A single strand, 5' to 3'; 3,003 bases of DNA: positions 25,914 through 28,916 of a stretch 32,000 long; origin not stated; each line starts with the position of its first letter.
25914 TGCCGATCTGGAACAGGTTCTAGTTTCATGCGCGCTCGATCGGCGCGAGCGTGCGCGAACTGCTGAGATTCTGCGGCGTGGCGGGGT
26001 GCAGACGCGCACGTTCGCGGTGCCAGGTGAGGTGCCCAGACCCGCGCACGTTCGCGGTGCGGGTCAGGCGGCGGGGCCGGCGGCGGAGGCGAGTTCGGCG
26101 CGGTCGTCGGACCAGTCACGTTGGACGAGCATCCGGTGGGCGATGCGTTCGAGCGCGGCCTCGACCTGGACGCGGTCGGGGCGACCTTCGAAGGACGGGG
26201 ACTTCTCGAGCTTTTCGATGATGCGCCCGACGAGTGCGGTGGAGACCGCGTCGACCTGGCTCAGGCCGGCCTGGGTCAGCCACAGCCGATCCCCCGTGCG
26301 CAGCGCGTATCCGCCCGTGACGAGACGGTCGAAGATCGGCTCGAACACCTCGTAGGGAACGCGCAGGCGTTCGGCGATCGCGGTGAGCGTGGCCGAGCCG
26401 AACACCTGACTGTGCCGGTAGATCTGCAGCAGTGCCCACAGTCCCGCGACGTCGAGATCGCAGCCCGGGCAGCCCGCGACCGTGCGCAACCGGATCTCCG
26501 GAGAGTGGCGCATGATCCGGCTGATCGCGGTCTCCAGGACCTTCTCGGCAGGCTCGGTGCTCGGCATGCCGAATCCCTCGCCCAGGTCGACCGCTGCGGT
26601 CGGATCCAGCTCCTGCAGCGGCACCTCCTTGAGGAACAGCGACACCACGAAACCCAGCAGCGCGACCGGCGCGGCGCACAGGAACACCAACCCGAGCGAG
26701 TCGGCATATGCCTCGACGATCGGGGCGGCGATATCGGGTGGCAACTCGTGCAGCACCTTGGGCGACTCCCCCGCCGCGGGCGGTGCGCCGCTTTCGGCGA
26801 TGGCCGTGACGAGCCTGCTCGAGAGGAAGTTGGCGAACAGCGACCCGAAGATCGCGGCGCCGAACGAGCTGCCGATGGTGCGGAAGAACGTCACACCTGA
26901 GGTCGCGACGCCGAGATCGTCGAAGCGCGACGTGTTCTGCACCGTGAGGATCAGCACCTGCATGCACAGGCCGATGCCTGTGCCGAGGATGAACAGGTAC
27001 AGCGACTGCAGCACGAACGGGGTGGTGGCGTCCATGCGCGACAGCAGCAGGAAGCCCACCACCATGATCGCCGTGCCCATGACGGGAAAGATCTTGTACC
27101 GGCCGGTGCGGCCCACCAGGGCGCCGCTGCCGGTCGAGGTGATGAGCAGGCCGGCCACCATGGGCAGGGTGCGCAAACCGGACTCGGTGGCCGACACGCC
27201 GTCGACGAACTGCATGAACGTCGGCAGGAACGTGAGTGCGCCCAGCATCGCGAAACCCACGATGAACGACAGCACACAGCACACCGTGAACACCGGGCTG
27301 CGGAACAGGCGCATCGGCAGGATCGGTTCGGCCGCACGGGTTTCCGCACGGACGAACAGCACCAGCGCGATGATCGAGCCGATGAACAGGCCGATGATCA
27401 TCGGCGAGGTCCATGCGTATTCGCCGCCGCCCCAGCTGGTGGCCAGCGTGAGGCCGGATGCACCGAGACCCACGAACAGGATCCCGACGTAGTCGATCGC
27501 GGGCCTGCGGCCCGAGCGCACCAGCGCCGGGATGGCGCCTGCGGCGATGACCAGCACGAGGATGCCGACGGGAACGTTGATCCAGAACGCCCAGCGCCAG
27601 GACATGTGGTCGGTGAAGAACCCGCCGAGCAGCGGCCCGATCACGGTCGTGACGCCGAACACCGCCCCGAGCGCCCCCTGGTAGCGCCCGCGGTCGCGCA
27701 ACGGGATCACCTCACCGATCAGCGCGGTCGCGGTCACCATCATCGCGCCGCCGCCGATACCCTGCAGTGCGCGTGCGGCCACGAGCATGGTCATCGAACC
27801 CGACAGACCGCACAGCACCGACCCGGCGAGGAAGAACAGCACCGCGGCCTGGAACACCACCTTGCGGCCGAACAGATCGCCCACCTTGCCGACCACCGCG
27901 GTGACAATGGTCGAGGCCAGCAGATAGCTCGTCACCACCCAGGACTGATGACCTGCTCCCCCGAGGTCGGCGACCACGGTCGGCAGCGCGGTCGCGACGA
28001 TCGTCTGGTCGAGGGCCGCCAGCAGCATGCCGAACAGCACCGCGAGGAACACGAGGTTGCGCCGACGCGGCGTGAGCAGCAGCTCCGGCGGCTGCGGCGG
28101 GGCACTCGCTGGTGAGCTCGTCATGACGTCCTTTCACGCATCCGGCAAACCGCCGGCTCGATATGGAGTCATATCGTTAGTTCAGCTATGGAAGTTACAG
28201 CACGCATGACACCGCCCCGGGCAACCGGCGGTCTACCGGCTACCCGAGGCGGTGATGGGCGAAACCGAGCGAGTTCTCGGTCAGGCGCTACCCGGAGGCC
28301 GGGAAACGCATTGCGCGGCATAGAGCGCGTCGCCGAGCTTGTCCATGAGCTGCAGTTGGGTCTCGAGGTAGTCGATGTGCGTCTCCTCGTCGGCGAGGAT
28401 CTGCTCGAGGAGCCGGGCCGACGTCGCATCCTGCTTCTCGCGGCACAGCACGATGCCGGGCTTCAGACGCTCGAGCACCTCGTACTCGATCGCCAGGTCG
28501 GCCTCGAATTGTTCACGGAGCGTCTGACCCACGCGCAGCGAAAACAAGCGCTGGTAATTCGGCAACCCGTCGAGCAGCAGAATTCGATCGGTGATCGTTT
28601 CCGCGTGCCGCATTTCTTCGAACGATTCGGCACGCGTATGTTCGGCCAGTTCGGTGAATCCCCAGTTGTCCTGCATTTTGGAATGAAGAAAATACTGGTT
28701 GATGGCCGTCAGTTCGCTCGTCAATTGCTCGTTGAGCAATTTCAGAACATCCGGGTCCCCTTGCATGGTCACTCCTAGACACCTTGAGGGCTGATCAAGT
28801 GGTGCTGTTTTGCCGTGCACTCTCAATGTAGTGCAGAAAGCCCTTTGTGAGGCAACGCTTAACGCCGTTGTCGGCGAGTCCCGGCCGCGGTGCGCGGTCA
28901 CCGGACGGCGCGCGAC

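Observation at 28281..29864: Candidate IdeR iron boxes between bfrA and an operon of an unknown tandem-domain protein plus Bfd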

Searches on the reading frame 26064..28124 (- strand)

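Call 3: search_protein_families(library=pfam, proteins=[window:26064-28124:-], max_evalue=0.1)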
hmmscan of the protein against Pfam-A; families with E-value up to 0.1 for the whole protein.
window:26064-28124:- (686 aa): 4 families
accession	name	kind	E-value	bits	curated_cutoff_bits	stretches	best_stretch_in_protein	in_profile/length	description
PF07690.21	MFS_1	-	3.9e-47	161.3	33.4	1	29-423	1-347/347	Major Facilitator Superfamily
PF06609.19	TRI12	-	3.9e-18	65.7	23.2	1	42-441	62-476/599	Fungal trichothecene efflux pump (TRI12)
PF00083.30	Sugar_tr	-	1.3e-12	47.8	22.3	1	60-193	48-187/452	Sugar (and other) transporter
PF03137.26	OATP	-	0.035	12.8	25.8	1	271-338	287-354/545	Organic Anion Transporter Polypeptide (OATP) family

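Call 4: search_protein_families(library=ncbifam, proteins=[window:26064-28124:-], max_evalue=0.1)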
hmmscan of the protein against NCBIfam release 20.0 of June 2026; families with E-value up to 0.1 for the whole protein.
window:26064-28124:- (686 aa): 67 families (the best 25 are shown)
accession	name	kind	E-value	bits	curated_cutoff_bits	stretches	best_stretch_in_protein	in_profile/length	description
NF000009.1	tet_MFS_Tcr3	exception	1.9e-75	254.4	1000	1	28-501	35-508/512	tetracycline efflux MFS transporter Tcr3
NF000095.1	tet_MFS_OtrB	exception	3.4e-73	247.1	999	1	28-434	30-442/563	oxytetracycline resistance efflux MFS transporter OtrB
TIGR00711.1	efflux_EmrB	subfamily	3.6e-73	247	230.2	1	25-433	3-411/485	DHA2 family efflux MFS transporter permease subunit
NF040895.2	MFS_effux_SdrM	equivalog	7e-46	157.2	550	1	24-431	6-405/441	multidrug efflux MFS transporter SdrM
NF000025.1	MFS_efflux_tcmA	exception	2.1e-41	142.3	999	1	25-448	27-449/538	tetracenomycin C efflux MFS transporter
NF000391.1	EmrB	exception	8.7e-40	136.8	925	1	25-432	12-420/501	multidrug efflux MFS transporter permease subunit EmrB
NF007799.0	PRK10504.1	subfamily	1.4e-38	133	426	1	28-440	14-423/471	multidrug transporter subunit MdtD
NF033896.2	MFS_LfrA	equivalog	1.2e-32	113.2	825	1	18-472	14-471/504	efflux MFS transporter LfrA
NF000060.1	MFS_efflux_LmrB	exception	4.2e-31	108.3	800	1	28-501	21-475/479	lincomycin efflux MFS transporter Lmr(B)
NF000218.1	FexA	exception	1.2e-30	106.6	900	1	24-430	21-429/475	chloramphenicol/florfenicol efflux MFS transporter FexA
NF011571.1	PRK14995.1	subfamily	3.2e-30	105.3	701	1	21-473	3-459/493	SmvA family efflux MFS transporter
NF000031.1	MFS_efflux_LmrA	exception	4.6e-27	94.8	850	1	22-428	31-435/484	lincomycin efflux MFS transporter Lmr(A)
NF012169.0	qepA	equivalog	2e-26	92.7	1075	1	21-432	17-424/511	fluoroquinolone efflux MFS transporter QepA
NF000089.1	qac_MFS_AB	exception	1.5e-25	90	900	1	21-431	16-426/514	QacA/B family quaternary ammonium compound efflux MFS transporter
NF040856.1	FexB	exception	1.7e-24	86.4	950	1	29-430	18-420/469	chloramphenicol/florfenicol efflux MFS transporter FexB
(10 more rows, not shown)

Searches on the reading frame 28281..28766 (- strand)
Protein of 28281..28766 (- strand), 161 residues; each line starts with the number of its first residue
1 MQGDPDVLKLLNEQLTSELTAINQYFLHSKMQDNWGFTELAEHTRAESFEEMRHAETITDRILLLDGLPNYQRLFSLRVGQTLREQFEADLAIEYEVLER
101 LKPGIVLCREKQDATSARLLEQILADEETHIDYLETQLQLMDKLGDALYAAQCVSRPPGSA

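Call 3: search_protein_families(library=pfam, proteins=[window:28281-28766:-], max_evalue=0.1)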
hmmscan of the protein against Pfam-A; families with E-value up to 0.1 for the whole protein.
window:28281-28766:- (161 aa): 3 families
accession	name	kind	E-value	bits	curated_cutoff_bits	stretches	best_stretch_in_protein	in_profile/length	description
PF00210.30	Ferritin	-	2.2e-34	118.9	24.5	1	9-143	2-141/142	Ferritin-like domain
PF02915.23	Rubrerythrin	-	0.01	16.7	22.8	1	10-134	2-133/137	Rubrerythrin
PF20977.2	GatF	-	0.097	13.3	33.4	0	21-87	10-70/150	Glutamyl-tRNA(Gln) amidotransferase subunit F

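Call 4: search_protein_families(library=ncbifam, proteins=[window:28281-28766:-], max_evalue=0.1)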
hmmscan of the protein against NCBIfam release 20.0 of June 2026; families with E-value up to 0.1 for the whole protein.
window:28281-28766:- (161 aa): 4 families
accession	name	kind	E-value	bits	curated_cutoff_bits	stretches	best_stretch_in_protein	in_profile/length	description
TIGR00754.1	bfr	equivalog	8.1e-73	243.6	125.55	1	1-156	1-156/157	bacterioferritin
NF058679.1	EncB_fam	subfamily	1.2e-05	25.3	90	1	5-66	19-77/117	encapsulin nanocompartment ferritin-likeEncB family encapsulin nanocompartment ferritin-like cargo protein cargo protein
NF041388.1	DNAstvprot_Halo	equivalog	0.001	19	170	1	82-138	108-164/171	DNA starvation/stationary phase protection protein DpsA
TIGR04535.1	ferrit_encaps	subfamily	0.011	15.6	125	1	6-57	14-61/114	encapsulin-associated ferritin-like protein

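Call 63: search_solved_structures(query=window:28281-28766:-, max_evalue=1e-20, show_alignments=1)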
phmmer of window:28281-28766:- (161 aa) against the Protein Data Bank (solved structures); distinct sequences matched with E-value up to 1e-20: 47.
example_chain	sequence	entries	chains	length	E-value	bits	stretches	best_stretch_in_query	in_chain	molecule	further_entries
3bkn_A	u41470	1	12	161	4.4e-104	348.1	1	1-161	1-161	Bacterioferritin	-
2wtl_A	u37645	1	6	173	1.1e-91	308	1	1-161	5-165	BACTERIOFERRITIN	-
3qb9_A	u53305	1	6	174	4.5e-91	305.9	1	1-159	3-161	Bacterioferritin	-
3uof_A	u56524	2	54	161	5.3e-91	305.7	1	1-158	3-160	Bacterioferritin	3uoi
5xx9_A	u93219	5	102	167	3.4e-65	221.9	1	1-155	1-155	Bacterioferritin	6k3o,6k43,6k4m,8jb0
8jax_A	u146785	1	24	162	4.4e-65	221.6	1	1-155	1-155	Bacterioferritin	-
7y6f_A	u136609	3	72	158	8e-65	220.7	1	1-154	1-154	Bacterioferritin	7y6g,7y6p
4am2_A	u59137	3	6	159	6e-42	146.5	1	1-154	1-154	BACTERIOFERRITIN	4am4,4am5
3gvy_A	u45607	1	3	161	9.2e-42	145.9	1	1-150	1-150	Bacterioferritin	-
8sqo_A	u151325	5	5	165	5.6e-41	143.4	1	1-150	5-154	Bacterioferritin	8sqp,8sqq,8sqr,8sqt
9gzu_A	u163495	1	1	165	7.2e-41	143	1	1-150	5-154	Bacterioferritin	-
3fvb_A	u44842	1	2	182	1e-40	142.5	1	1-150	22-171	Bacterioferritin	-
5zur_A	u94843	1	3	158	1.1e-39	139.1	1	1-155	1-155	Bacterioferritin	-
1jgc_A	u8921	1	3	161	1.1e-38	135.9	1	1-150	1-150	bacterioferritin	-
2fkz_A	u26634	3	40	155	1.4e-38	135.6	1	1-149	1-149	Bacterioferritin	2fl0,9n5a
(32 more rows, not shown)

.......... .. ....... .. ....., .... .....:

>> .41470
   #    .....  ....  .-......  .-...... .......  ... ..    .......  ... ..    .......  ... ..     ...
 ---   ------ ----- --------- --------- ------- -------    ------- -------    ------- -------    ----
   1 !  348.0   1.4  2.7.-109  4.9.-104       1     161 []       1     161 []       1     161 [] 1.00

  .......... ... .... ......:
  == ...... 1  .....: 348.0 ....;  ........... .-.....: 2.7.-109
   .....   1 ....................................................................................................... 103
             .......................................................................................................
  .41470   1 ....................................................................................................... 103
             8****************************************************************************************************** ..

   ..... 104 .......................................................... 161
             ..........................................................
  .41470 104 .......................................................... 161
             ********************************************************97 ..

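Call 82: search_solved_structures(query=window:28281-28766:-, max_evalue=1e-85, show_alignments=4)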
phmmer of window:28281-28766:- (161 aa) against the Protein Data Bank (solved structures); distinct sequences matched with E-value up to 1e-85: 4.
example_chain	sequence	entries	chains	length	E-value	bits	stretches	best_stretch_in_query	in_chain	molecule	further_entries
3bkn_A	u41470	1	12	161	4.4e-104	348.1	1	1-161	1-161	Bacterioferritin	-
2wtl_A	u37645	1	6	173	1.1e-91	308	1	1-161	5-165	BACTERIOFERRITIN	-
3qb9_A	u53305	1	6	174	4.5e-91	305.9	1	1-159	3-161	Bacterioferritin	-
3uof_A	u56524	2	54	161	5.3e-91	305.7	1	1-158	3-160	Bacterioferritin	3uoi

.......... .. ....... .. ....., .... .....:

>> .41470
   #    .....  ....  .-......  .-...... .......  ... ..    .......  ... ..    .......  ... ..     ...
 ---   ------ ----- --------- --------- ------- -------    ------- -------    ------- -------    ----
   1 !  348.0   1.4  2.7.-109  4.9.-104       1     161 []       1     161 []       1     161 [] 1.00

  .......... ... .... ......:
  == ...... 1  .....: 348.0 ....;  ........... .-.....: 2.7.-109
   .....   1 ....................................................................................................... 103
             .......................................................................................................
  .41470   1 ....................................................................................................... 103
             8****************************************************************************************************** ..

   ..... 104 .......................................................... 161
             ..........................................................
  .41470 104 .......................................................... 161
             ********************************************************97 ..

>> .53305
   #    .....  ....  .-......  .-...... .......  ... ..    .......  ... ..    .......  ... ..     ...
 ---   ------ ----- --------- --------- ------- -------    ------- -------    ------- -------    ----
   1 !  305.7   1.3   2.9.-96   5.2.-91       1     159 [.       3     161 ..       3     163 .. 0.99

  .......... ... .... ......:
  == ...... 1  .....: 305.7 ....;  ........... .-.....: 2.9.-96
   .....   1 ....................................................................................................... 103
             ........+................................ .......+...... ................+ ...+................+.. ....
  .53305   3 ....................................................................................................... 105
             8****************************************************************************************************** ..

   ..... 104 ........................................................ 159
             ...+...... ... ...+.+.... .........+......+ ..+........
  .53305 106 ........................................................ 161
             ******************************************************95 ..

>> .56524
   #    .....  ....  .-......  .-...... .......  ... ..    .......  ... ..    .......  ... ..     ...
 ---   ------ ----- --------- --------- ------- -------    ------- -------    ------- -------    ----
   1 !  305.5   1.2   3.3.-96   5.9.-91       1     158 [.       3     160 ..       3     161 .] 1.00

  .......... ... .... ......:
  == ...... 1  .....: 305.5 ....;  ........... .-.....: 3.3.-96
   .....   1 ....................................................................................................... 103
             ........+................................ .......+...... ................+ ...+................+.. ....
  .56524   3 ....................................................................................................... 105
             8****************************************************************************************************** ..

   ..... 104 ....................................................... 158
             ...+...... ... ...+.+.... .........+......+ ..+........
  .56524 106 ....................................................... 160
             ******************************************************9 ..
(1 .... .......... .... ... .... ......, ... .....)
